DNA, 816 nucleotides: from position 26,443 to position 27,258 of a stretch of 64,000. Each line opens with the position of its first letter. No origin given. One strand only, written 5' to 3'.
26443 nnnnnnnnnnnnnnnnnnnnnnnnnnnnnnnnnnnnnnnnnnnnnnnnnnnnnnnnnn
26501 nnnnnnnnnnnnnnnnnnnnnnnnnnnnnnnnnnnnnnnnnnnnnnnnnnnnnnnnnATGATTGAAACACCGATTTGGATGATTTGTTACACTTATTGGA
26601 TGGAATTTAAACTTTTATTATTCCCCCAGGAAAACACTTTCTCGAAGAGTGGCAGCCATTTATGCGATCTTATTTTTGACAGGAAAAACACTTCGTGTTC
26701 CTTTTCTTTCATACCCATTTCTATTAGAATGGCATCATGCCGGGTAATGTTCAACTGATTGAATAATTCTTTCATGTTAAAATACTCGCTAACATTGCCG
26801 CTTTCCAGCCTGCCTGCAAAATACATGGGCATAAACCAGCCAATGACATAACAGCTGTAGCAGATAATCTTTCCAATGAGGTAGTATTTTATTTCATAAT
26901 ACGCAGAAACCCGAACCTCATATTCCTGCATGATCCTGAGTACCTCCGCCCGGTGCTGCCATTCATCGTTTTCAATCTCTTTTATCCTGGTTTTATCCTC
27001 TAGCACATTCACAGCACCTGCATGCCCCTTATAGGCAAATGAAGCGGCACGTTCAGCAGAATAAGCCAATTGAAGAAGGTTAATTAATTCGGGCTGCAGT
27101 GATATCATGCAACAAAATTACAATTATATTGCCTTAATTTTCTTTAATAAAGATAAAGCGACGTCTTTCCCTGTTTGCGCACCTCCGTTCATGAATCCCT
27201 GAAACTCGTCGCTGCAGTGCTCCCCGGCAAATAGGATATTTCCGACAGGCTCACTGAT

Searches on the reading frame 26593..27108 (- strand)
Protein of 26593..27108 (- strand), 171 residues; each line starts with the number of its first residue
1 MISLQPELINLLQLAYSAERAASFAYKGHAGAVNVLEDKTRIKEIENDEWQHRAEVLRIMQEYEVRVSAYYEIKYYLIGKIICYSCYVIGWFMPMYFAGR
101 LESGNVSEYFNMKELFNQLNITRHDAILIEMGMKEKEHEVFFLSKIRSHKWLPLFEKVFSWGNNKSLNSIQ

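Call 3: search_protein_families(library=pfam, proteins=[window:26593-27108:-], max_evalue=0.01)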
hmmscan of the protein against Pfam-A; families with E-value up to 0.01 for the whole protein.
window:26593-27108:- (171 aa): 1 family
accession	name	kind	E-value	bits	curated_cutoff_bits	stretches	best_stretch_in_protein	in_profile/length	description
PF03232.19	COQ7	-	0.00045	20.3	23.5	1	12-138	7-136/169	Ubiquinone biosynthesis protein COQ7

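Call 4: search_protein_families(library=ncbifam, proteins=[window:26593-27108:-], max_evalue=0.01)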
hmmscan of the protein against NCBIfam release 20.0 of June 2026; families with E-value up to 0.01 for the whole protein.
window:26593-27108:- (171 aa): 1 family
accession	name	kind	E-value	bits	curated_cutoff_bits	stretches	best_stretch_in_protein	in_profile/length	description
NF058679.1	EncB_fam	subfamily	0.0063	16.5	90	1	5-64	18-77/117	encapsulin nanocompartment ferritin-likeEncB family encapsulin nanocompartment ferritin-like cargo protein cargo protein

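Call 7: search_solved_structures(query=window:26593-27108:-, max_evalue=10)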
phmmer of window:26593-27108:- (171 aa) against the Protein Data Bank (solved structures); distinct sequences matched with E-value up to 10: 2.
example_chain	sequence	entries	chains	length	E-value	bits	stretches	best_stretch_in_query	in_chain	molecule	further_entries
2qga_B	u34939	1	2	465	0.075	16.2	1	23-83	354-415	Adenylosuccinate lyase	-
2hvg_A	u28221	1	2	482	0.082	16.1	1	23-83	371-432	Adenylosuccinate lyase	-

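Call 16: find_homologous_proteins(query=window:26593-27108:-)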
Query window:26593-27108:- (171 aa): 3165 proteins with E <= 0.001 among 3182 candidates; the best 120 are listed.
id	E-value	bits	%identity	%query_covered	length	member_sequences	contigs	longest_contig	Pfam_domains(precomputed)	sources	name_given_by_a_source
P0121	1.5e-109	381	100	100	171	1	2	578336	-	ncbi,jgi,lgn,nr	ncbi:MAG: hypothetical protein IPM95_04765 [Sphingobacteriales bacterium]|jgi:demethoxyubiquinone hy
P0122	5.1e-109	380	99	100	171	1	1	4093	-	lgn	-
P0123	9.3e-99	346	89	100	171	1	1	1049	-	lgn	-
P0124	1.8e-98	345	88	100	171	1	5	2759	-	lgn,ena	-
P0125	5.9e-98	343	88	100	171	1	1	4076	-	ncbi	-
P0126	1.1e-93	330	84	100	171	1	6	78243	-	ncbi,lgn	ncbi:MAG: hypothetical protein U0T77_08925 [Chitinophagales bacterium]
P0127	1.4e-91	323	84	100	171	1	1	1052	-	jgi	-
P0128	2.5e-91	322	82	100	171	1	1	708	-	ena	-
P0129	5.8e-91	321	83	100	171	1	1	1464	-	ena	-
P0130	6.0e-91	321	83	100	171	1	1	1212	-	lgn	-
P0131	6.3e-91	321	83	100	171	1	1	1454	-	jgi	-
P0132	8.8e-91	320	82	100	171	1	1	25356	-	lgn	-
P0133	1.0e-90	320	82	100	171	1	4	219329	-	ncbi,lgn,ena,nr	ncbi:MAG: hypothetical protein IPP60_12730 [Sphingobacteriales bacterium]|nr:hypothetical protein [S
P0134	2.0e-90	319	82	100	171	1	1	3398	-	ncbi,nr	ncbi:MAG: hypothetical protein KAX69_06665 [Chitinophagales bacterium]|nr:hypothetical protein [Chit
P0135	3.1e-90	318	82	100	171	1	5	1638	-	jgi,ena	-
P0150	7.8e-84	298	72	99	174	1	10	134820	-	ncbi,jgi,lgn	jgi:rubrerythrin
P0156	1.5e-78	280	71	99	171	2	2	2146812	-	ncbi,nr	ncbi:MAG: hypothetical protein H6553_08300 [Chitinophagales bacterium]|nr:hypothetical protein [Chit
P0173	9.5e-74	265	66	100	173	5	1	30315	-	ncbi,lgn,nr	ncbi:MAG: hypothetical protein K1X55_15695 [Chitinophagales bacterium]|nr:hypothetical protein [Chit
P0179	1.1e-72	261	70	99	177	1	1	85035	-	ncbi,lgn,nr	ncbi:MAG: hypothetical protein JWN78_1845 [Bacteroidota bacterium]|nr:hypothetical protein [Bacteroi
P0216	1.3e-69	251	67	98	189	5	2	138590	-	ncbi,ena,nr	ncbi:MAG: hypothetical protein IPP69_09800 [Flavobacteriales bacterium]|nr:hypothetical protein [Fla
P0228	3.4e-69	250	64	97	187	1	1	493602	-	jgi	jgi:rubrerythrin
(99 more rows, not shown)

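Call 17: find_encoding_contigs(protein=P0179, flank=7000, max_places=1)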
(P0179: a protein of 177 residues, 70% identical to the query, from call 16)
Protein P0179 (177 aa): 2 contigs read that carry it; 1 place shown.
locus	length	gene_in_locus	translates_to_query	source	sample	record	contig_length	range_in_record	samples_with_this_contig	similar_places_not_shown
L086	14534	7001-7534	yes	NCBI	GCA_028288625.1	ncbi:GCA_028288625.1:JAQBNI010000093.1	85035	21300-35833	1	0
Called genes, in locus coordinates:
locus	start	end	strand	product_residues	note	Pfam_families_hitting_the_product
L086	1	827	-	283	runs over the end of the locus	PF02749:QRPTase_N, PF01729:QRPTase_C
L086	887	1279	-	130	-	PF16022:DUF4783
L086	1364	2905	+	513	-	PF01676:Metalloenzyme, PF06415:iPGM_N, PF00884:Sulfatase (weak), PF01663:Phosphodiest (weak)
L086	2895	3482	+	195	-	-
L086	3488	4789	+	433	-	PF00152:tRNA-synt_2 (faint), PF13393:tRNA-synt_His, PF00587:tRNA-synt_2b (weak), PF03129:HGTP_anticodon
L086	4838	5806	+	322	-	PF00578:AhpC-TSA (weak), PF13911:AhpC-TSA_2 (weak)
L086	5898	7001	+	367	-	PF27098:Rv0959_3rd, PF13519:VWA_2 (weak)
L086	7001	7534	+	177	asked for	-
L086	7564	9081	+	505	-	PF01078:Mg_chelatase (faint), PF07728:AAA_5 (faint)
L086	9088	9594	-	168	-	PF16036:Chalcone_3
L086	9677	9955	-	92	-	-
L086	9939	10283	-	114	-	-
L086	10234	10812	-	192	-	PF00265:TK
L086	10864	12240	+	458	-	-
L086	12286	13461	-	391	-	PF04413:Glycos_transf_N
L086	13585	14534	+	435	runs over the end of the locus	PF01210:NAD_Gly3P_dh_N (faint), PF03446:NAD_binding_2 (faint), PF03721:UDPG_MGDP_dh_N, PF03807:F420_oxidored (faint), PF00984:UDPG_MGDP_dh, PF03720:UDPG_MGDP_dh_C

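Call 18: find_encoding_contigs(protein=P0156, flank=7000, max_places=1)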
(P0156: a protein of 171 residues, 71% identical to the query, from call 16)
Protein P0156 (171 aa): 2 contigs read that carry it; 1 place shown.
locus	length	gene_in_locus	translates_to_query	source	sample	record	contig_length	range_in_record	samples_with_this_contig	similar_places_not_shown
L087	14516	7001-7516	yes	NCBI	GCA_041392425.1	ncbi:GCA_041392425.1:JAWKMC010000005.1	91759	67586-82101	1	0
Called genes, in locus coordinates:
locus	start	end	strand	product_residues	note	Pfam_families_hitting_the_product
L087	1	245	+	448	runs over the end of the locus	PF00909:Ammonium_transp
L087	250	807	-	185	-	-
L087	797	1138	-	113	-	PF00376:MerR, PF13411:MerR_1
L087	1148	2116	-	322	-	PF01551:Peptidase_M23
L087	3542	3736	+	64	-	PF01411:tRNA-synt_2c (weak)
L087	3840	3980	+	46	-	-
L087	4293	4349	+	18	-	PF07973:tRNA_SAD (weak)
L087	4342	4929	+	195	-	PF02272:DHHA1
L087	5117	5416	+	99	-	-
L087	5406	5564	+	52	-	-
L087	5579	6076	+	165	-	PF04229:GrpB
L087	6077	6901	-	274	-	-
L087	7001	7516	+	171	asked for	-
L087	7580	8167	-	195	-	PF02577:BFN_dom, PF02151:UVR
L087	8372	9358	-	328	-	PF00291:PALP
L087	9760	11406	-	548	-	PF02463:SMC_N, PF13175:AAA_15 (weak), PF13476:AAA_23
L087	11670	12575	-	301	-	PF16119:DUF4835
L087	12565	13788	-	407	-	PF02441:Flavoprotein, PF04127:DFP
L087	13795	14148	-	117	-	PF01192:RNA_pol_Rpb6 (weak)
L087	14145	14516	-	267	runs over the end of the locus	PF13174:TPR_6 (faint), PF13525:YfiO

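Call 19: find_encoding_contigs(protein=P0216, flank=7000, max_places=1)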
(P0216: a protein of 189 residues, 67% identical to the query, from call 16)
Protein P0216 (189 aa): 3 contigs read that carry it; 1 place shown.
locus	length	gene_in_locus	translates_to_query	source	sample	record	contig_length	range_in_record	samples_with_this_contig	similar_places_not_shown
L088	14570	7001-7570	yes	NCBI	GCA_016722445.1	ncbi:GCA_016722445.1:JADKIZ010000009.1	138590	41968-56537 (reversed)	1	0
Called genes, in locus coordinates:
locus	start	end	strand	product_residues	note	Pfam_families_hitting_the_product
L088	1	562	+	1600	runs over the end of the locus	-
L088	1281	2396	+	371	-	PF03176:MMPL, PF02460:Patched, PF12349:Sterol-sensing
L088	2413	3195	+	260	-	-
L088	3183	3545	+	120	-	PF03176:MMPL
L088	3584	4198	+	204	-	-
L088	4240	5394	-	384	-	PF13439:Glyco_transf_4, PF13579:Glyco_trans_4_4, PF00534:Glycos_transf_1, PF13692:Glyco_trans_1_4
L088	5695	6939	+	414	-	PF00155:Aminotran_1_2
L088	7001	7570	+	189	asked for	-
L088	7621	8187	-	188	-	PF03009:GDPD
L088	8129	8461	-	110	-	PF03009:GDPD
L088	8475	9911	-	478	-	PF00578:AhpC-TSA, PF08534:Redoxin, PF00085:Thioredoxin (weak), PF13098:Thioredoxin_2 (weak), PF13905:Thioredoxin_8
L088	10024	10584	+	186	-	-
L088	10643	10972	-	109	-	PF18962:Por_Secre_tail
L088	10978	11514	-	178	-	-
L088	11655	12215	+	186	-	PF04011:LemA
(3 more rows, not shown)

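Call 20: find_encoding_contigs(protein=P0228, flank=7000, max_places=1)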
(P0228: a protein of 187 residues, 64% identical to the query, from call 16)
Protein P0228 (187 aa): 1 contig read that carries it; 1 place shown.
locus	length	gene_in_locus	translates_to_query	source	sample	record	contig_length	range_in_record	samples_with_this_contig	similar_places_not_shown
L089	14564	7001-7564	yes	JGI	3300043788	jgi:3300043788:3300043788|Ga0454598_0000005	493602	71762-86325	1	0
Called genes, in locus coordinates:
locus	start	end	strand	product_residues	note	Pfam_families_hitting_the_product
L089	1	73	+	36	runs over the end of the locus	-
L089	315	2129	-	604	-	-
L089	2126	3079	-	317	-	-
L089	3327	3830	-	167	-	-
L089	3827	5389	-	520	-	PF01734:Patatin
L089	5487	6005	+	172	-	-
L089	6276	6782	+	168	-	PF01337:Barstar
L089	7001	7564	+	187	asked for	-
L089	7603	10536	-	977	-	PF00078:RVT_1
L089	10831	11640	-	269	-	PF11236:DUF3037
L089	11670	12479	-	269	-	PF20613:HipA_2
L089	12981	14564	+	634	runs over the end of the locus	-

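Call 37: predict_structure(alignment_id=A3)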
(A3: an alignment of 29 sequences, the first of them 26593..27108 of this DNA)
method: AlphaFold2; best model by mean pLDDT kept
length: 171 residues; sequences in the alignment: 29
mean_pLDDT: 87.6   pTM: 0.82
mean pLDDT of the five models: 87.6, 86.2, 86.1, 84.5, 82.4
residues with pLDDT >= 90: 87; 70-90: 71; 50-70: 10; < 50: 3
segments of 3 or more residues with pLDDT < 50: 164-166
pLDDT, mean of each block of 10 residues (from residue 1): 91 95 86 86 93 97 97 91 78 81 87 97 97 92 87 81 55 60
secondary structure, 60 per line:
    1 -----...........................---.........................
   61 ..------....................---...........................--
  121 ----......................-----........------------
elements in order: H6-32 H36-62 H69-88 H92-118 H125-146 H152-159

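Call 40: fold_search(model_id=the predicted structure, library=pdb)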
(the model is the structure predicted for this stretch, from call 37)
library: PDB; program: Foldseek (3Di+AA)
matches with E <= 10: 723; with E <= 0.001: 0
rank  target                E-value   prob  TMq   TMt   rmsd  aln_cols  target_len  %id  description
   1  7tmv_B                8.3e-03  1.00  0.71  0.77   3.3       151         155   16  Crystal structure of a Putative structural protein from Klebsiella pneumoniae (released 2022-02-02)
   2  7tmv_A                1.3e-02  1.00  0.71  0.76   3.3       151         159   16  Crystal structure of a Putative structural protein from Klebsiella pneumoniae (released 2022-02-02)
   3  3ogh_B                1.3e-02  1.00  0.61  0.68   5.8       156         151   12  Crystal structure of yciE protein from E. coli CFT073, a member of ferritine-like superfamily of diiron-containing fou (released 2010-09-15)
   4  2c41_F                2.0e-02  1.00  0.60  0.64   5.1       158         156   10  X-ray structure of Dps from Thermosynechococcus elongatus (released 2006-10-11)
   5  2c41_B                2.1e-02  1.00  0.59  0.65   5.1       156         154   10  X-ray structure of Dps from Thermosynechococcus elongatus (released 2006-10-11)
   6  3ogh_A                2.4e-02  1.00  0.68  0.80   5.2       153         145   12  Crystal structure of yciE protein from E. coli CFT073, a member of ferritine-like superfamily of diiron-containing fou (released 2010-09-15)
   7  2fzf_A                3.0e-02  1.00  0.59  0.64   5.9       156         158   16  Hypothetical Protein Pfu-1136390-001 From Pyrococcus furiosus (released 2006-02-21)
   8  4eru_B                3.1e-02  1.00  0.71  0.76   3.3       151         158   14  Crystal Structure of Putative Cytoplasmic Protein, YciF Bacterial Stress Response Protein from Salmonella enterica (released 2012-06-06)
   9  2gs4_A                3.1e-02  1.00  0.70  0.74   3.4       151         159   14  The crystal structure of the E.coli stress protein YciF. (released 2006-10-17)
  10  1jig_A                3.1e-02  1.00  0.62  0.72   4.1       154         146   10  Dlp-2 from Bacillus anthracis (released 2002-06-19)
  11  5xx9_E                3.1e-02  1.00  0.53  0.56  10.4       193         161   13  Crystal structure of Bacterioferritin (released 2018-07-11)
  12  5xx9_A                3.4e-02  1.00  0.59  0.62   6.6       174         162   14  Crystal structure of Bacterioferritin (released 2018-07-11)
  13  9eq9                  3.4e-02  1.00  0.60  0.62   7.8       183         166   12  Iron loaded mitochondrial ferritin, anaerobic (released 2025-04-16)
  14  2c41_A                3.8e-02  1.00  0.67  0.73   4.9       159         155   11  X-ray structure of Dps from Thermosynechococcus elongatus (released 2006-10-11)
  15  2c41_J                3.8e-02  1.00  0.58  0.63   5.2       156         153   12  X-ray structure of Dps from Thermosynechococcus elongatus (released 2006-10-11)
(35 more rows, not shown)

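Call 42: search_protein_families(library=padloc, proteins=[window:26593-27108:-], max_evalue=0.01)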
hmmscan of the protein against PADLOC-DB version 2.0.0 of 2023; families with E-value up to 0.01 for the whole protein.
window:26593-27108:- (171 aa): 0 families

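Call 57: find_encoding_contigs(protein=P0150, flank=5000, max_places=2)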
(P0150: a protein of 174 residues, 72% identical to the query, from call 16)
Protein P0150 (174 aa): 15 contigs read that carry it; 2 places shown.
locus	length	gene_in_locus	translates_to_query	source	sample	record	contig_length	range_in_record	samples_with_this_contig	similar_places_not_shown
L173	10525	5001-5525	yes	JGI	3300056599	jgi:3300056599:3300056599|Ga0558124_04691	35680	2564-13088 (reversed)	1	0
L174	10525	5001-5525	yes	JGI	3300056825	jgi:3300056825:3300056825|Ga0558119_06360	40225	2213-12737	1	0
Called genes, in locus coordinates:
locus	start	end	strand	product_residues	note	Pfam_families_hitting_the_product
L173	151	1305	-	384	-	PF00685:Sulfotransfer_1, PF13469:Sulfotransfer_3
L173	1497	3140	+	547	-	PF22694:CtpB_N-like (weak), PF13180:PDZ_2, PF17820:PDZ_6 (faint), PF03572:Peptidase_S41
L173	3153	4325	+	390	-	PF00999:Na_H_Exchanger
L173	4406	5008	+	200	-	PF01583:APS_kinase, PF13238:AAA_18 (weak), PF13671:AAA_33 (weak)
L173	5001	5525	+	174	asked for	-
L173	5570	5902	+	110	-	PF01507:PAPS_reduct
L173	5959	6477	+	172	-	PF01507:PAPS_reduct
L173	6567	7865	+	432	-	PF00009:GTP_EFTU, PF01926:MMR_HSR1 (faint), PF03144:GTP_EFTU_D2 (faint), PF22594:GTP-eEF1A_C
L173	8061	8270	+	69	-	PF18506:RelB-like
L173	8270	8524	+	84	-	PF05016:ParE_toxin, PF15781:ParE-like_toxin (faint)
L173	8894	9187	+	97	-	-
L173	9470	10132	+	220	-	PF01073:3Beta_HSD, PF01370:Epimerase, PF02719:Polysacc_synt_2, PF04321:RmlD_sub_bind, PF05368:NmrA, PF16363:GDP_Man_Dehyd, PF13460:NAD_binding_10, PF07993:NAD_binding_4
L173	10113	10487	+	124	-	-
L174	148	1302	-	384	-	PF00685:Sulfotransfer_1, PF13469:Sulfotransfer_3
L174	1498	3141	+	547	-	PF22694:CtpB_N-like (weak), PF13180:PDZ_2, PF17820:PDZ_6 (faint), PF03572:Peptidase_S41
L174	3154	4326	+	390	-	PF00999:Na_H_Exchanger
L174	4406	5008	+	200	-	PF01583:APS_kinase, PF08433:KTI12 (weak), PF13238:AAA_18 (weak), PF13671:AAA_33 (weak)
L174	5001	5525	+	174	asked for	-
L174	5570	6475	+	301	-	PF01507:PAPS_reduct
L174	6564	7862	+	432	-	PF00009:GTP_EFTU, PF01926:MMR_HSR1 (faint), PF03144:GTP_EFTU_D2 (faint), PF22594:GTP-eEF1A_C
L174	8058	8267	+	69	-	PF18506:RelB-like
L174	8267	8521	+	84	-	PF05016:ParE_toxin, PF15781:ParE-like_toxin (faint)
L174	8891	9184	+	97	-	-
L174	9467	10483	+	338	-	PF01073:3Beta_HSD, PF01370:Epimerase, PF02719:Polysacc_synt_2, PF04321:RmlD_sub_bind, PF05368:NmrA, PF13460:NAD_binding_10, PF16363:GDP_Man_Dehyd, PF07993:NAD_binding_4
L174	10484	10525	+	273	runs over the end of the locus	PF00106:adh_short, PF08659:KR, PF13561:adh_short_C2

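Call 58: find_encoding_contigs(protein=P0173, flank=5000, max_places=2)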
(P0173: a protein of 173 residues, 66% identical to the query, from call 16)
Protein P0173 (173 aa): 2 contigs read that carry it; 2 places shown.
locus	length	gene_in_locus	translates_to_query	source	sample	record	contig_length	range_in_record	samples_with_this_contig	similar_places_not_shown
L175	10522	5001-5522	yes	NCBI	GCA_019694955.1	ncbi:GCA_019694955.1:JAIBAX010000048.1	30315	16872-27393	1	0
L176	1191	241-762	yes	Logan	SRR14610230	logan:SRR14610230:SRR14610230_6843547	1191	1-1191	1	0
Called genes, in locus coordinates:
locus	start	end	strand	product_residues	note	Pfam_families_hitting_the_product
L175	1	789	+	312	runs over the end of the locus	PF00578:AhpC-TSA (faint)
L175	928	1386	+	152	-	-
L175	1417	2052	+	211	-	-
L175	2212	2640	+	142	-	PF00903:Glyoxalase, PF06983:3-dmu-9_3-mt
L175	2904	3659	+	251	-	-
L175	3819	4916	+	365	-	PF27098:Rv0959_3rd, PF13519:VWA_2 (weak)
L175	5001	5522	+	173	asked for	-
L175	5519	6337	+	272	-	PF00149:Metallophos, PF12850:Metallophos_2 (weak)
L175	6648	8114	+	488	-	PF00070:Pyr_redox (faint), PF00890:FAD_binding_2 (weak), PF01134:GIDA (faint), PF01266:DAO, PF01593:Amino_oxidase, PF03486:HI0933_like (faint), PF07992:Pyr_redox_2 (weak), PF13450:NAD_binding_8, +1 more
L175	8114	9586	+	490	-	PF00890:FAD_binding_2, PF01266:DAO, PF01593:Amino_oxidase, PF03486:HI0933_like (faint), PF07992:Pyr_redox_2 (weak), PF13450:NAD_binding_8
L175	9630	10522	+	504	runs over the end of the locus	-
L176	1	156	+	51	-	?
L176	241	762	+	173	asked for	-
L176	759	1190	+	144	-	?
